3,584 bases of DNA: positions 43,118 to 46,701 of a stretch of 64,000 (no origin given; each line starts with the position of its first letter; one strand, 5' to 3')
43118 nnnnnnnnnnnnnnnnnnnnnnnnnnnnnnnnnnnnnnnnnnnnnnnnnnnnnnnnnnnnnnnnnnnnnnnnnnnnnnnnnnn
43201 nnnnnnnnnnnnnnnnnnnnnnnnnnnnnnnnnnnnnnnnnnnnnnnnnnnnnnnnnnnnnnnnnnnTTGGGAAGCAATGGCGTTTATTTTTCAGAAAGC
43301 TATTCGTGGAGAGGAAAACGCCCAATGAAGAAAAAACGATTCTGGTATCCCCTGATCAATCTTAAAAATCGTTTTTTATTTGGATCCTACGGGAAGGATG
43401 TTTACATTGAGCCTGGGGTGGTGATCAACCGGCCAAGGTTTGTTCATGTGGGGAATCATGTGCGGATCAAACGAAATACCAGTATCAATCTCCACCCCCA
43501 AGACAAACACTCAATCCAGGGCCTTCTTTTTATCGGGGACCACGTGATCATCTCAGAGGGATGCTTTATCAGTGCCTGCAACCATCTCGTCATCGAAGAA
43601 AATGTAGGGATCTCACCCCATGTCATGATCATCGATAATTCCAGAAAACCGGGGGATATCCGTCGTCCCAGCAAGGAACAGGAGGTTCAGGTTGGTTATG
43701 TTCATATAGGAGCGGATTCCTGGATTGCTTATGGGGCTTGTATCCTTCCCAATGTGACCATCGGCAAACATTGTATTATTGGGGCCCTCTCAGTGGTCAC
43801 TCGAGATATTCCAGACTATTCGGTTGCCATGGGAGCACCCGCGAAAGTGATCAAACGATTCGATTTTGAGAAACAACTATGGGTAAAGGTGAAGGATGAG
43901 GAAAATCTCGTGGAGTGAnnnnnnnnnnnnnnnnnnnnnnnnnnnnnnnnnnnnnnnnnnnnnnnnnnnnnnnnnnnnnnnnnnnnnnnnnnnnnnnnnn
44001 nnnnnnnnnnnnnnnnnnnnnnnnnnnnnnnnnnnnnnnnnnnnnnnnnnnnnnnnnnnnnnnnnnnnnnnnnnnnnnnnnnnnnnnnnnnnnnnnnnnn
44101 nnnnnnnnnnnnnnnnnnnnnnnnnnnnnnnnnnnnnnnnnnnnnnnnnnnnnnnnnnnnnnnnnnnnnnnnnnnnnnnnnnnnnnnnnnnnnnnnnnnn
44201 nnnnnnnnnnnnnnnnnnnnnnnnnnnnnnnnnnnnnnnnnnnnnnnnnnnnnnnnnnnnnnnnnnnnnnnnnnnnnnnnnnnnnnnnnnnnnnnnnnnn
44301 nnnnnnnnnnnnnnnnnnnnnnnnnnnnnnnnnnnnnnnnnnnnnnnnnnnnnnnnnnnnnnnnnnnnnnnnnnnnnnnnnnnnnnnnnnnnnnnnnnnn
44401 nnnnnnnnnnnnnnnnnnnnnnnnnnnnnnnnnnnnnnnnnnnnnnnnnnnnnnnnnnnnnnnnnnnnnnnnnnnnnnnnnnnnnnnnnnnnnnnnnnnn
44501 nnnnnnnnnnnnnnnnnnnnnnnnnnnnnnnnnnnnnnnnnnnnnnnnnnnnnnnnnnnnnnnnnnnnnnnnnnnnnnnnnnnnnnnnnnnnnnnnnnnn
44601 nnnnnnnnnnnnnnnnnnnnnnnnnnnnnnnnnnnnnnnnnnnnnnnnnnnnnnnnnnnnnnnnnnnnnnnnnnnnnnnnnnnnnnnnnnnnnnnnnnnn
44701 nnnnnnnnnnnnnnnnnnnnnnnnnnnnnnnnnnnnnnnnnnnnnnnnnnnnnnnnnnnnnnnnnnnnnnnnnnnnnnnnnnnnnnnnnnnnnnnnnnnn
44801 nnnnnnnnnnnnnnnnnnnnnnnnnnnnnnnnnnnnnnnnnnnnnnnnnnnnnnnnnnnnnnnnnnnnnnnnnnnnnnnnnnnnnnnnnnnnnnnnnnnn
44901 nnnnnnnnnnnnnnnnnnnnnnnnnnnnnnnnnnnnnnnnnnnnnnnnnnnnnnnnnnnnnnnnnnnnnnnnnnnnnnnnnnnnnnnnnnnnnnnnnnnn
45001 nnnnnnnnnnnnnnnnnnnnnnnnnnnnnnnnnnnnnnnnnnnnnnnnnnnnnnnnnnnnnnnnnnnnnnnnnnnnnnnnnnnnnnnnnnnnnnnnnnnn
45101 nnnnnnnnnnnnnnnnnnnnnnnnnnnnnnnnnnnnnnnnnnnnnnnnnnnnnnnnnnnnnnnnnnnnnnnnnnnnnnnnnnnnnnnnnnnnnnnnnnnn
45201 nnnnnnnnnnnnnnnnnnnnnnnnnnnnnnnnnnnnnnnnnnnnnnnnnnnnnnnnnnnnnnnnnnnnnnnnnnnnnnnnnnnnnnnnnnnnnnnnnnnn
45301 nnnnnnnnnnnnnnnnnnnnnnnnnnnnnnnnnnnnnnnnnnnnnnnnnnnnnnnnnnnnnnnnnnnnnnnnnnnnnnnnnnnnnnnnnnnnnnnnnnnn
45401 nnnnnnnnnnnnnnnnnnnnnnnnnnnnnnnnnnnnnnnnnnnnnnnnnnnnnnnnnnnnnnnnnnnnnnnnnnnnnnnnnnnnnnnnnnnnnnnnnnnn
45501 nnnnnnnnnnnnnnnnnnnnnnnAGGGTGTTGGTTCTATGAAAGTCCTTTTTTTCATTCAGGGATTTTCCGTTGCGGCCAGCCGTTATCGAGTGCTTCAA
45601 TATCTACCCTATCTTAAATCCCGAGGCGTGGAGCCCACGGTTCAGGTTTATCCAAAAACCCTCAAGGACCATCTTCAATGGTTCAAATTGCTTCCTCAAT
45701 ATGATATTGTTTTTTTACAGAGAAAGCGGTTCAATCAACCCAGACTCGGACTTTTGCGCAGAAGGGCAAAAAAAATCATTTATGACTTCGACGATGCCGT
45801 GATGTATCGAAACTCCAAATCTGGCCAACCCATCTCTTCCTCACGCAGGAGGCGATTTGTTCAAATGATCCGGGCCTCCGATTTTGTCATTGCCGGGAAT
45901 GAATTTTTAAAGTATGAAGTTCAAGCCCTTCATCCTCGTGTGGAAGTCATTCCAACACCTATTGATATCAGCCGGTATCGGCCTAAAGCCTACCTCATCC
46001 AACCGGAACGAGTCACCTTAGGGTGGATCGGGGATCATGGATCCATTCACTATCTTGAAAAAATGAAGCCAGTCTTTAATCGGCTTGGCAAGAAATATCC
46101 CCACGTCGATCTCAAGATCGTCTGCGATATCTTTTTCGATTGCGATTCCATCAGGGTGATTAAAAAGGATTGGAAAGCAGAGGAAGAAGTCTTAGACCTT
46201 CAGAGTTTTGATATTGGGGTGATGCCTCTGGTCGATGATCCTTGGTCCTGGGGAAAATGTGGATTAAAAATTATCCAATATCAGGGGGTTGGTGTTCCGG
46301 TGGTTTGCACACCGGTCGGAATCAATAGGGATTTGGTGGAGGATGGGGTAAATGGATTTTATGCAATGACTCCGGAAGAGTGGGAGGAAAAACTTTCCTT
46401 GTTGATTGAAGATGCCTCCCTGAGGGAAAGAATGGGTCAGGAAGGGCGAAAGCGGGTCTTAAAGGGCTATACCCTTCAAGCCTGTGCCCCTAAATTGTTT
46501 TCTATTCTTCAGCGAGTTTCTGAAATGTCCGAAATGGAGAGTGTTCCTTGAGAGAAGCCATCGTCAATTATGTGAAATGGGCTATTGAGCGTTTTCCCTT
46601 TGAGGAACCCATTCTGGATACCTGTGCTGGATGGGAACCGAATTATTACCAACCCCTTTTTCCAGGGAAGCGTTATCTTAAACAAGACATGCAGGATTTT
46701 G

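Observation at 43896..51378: Five SAM-methyltransferases and repeated methyltransferase-glycosyltransferase gene modules with internal paralogy in one glycan locus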

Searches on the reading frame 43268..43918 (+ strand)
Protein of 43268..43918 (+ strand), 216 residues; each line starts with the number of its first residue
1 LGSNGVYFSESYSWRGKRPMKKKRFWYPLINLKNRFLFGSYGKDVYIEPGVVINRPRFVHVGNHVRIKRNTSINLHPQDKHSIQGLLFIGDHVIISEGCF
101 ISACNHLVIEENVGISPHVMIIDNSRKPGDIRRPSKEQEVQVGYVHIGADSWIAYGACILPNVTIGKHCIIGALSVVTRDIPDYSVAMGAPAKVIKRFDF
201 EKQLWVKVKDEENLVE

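Call 4: search_protein_families(library=pfam, proteins=[window:43268-43918:+], max_evalue=0.01)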
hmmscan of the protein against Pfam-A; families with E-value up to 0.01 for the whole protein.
window:43268-43918:+ (216 aa): 3 families
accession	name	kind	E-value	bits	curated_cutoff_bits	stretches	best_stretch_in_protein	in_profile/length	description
PF00132.30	Hexapep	-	4.3e-14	51.9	27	1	145-179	2-36/36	Bacterial transferase hexapeptide (six repeats)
PF21711.3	DCTN5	-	0.00043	20.4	40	0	47-105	43-103/182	Dynactin subunit 5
PF25084.1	LbH_EIF2B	-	0.00051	20.5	54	0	60-120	17-92/105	EIF2B subunit epsilon LbH domain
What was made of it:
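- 43268..43918 (+): Hexapeptide-repeat acetyltransferase (Hex1), first gene of the accessory cassette. The true start is probably the ATG at about 43325. Pfam Hexapep 51.9 bits (call 4).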

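Call 10: search_protein_families(library=ncbifam, proteins=[window:43268-43918:+], max_evalue=0.001)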
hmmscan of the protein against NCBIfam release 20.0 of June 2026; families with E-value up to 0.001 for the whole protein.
window:43268-43918:+ (216 aa): 40 families (the best 25 are shown)
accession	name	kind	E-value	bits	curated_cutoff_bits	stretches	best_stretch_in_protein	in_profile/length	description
NF007240.0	PRK09677.1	equivalog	1.1e-22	80.5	243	1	84-205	63-191/192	putative lipopolysaccharide biosynthesis O-acetyl transferase WbbJ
NF007797.0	PRK10502.1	subfamily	8e-19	68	192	2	87-196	73-177/183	WcaF family extracellular polysaccharide biosynthesis acetyltransferase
TIGR03570.1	NeuD_NnaD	subfamily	1.2e-17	64.2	160.8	1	143-193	152-202/202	NeuD/PglB/VioB family sugar acetyltransferase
NF000147.1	stregram_VatF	exception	2.3e-17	63.2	400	1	86-198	60-175/221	streptogramin A O-acetyltransferase Vat(F)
TIGR03308.1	phn_thr-fam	hypoth_equivalog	1.2e-16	61.1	201.65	1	144-197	108-161/204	phosphonate metabolim protein, transferase hexapeptide repeat family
NF000311.1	Vat_ABCDEFH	equivalog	8.7e-16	58.1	300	1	79-201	44-168/201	Vat family streptogramin A O-acetyltransferase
NF041874.1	EPS_EpsC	equivalog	1.4e-15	57.4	150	1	89-197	64-166/168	serine O-acetyltransferase EpsC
NF007076.0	PRK09527.1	equivalog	7.5e-15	54.9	347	1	107-204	96-192/203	galactoside O-acetyltransferase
NF000490.1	chloram_CatB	equivalog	1.8e-12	47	350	1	79-199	50-166/210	type B chloramphenicol O-acetyltransferase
NF000097.1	stregram_VatC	exception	3.5e-12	46.7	425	1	88-202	61-177/212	streptogramin A O-acetyltransferase Vat(C)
NF058585.1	HptprglPActTf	PfamEq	3.9e-12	46.1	300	1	138-199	100-161/172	heptaprenylglyceryl phosphate O-acetyltransferase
NF038307.1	EPS_acetyl_HpsU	equivalog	5.9e-12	45.6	305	1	139-194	119-174/178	hormogonium polysaccharide biosynthesis acetyltransferase HpsU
NF007499.0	PRK10092.1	equivalog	6.3e-12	45.7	314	1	87-197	74-182/183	maltose O-acetyltransferase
NF000020.1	stregram_VatE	exception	1e-11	44.8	450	1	70-197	39-168/214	streptogramin A O-acetyltransferase Vat(E)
NF033468.1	stregram_VatI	exception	1.5e-11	44.5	415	1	89-198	56-167/208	streptogramin A O-acetyltransferase Vat(I)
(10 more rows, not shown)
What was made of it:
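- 43268..43918 (+): WbbJ/WcaF-like in NCBIfam, below cut-off (call 10).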

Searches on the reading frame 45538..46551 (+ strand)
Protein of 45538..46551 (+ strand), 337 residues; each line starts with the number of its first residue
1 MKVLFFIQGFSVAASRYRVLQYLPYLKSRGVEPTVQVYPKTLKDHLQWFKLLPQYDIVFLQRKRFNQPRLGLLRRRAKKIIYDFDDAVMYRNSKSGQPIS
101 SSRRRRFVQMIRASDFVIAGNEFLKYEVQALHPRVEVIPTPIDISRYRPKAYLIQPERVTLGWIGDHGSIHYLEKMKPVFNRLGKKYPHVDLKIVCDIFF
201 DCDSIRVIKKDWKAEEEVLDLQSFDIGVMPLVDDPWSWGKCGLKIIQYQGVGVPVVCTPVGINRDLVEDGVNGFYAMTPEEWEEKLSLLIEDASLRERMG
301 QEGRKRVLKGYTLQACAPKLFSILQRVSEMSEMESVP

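Call 4: search_protein_families(library=pfam, proteins=[window:45538-46551:+], max_evalue=0.01)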
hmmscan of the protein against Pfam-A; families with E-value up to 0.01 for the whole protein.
window:45538-46551:+ (337 aa): 4 families
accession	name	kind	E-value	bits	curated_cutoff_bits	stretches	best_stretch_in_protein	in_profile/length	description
PF00534.26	Glycos_transf_1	-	5.3e-10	39.5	26.4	1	239-306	103-172/172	Glycosyl transferases group 1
PF13692.12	Glyco_trans_1_4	-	1.5e-09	38.7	27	1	221-292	74-142/142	Glycosyl transferases group 1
PF13524.12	Glyco_trans_1_2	-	1.3e-07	32.1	25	1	239-317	61-139/144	Glycosyl transferase-like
PF13439.12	Glyco_transf_4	-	6.4e-05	23.5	28.5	1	38-146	57-170/170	Glycosyltransferase Family 4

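Call 10: search_protein_families(library=ncbifam, proteins=[window:45538-46551:+], max_evalue=0.001)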
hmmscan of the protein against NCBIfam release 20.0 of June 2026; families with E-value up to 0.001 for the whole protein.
window:45538-46551:+ (337 aa): 6 families
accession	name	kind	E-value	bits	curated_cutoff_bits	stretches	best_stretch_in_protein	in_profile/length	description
NF038229.1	Glyco4_Geo_Pelo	equivalog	5.8e-08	32.1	400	1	251-327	260-336/338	GPMC system family 4 glycosyltransferase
NF041876.1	EPS_EpsE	equivalog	1e-07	31.6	400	1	250-319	317-388/389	exopolysaccharide biosynthesis GT4 family glycosyltransferase EpsE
TIGR03449.1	mycothiol_MshA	equivalog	5.5e-07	28.8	462.5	1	241-323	316-399/406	D-inositol-3-phosphate glycosyltransferase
TIGR03088.1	stp2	hypoth_equivalog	5.9e-06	25.6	409.05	1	249-323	293-369/374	TIGR03088 family PEP-CTERM/XrtA system glycosyltransferase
TIGR03087.1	stp1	hypoth_equivalog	0.00016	21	316.65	1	247-325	317-395/397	TIGR03087 family PEP-CTERM/XrtA system glycosyltransferase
TIGR02149.1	glgA_Coryne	subfamily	0.00032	19.9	302.4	1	250-327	305-390/391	glycogen synthase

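Call 47: search_solved_structures(query=window:45538-46551:+, max_evalue=0.1)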
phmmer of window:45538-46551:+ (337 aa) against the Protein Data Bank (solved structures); distinct sequences matched with E-value up to 0.1: 5.
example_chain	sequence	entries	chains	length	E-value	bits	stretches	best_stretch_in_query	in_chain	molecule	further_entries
6een_D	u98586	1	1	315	1.8e-05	27.1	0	7-46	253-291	Designer Pentatricopeptide Protein dPPR10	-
3c4q_A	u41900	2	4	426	0.014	17.5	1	240-323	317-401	Predicted glycosyltransferases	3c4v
3c48_A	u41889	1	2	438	0.015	17.4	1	240-323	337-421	Predicted glycosyltransferases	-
5i45_A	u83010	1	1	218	0.019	17.1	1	242-325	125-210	Glycosyl transferases group 1 family protein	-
4ozs_A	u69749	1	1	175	0.095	14.8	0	7-46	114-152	Alpha solenoid protein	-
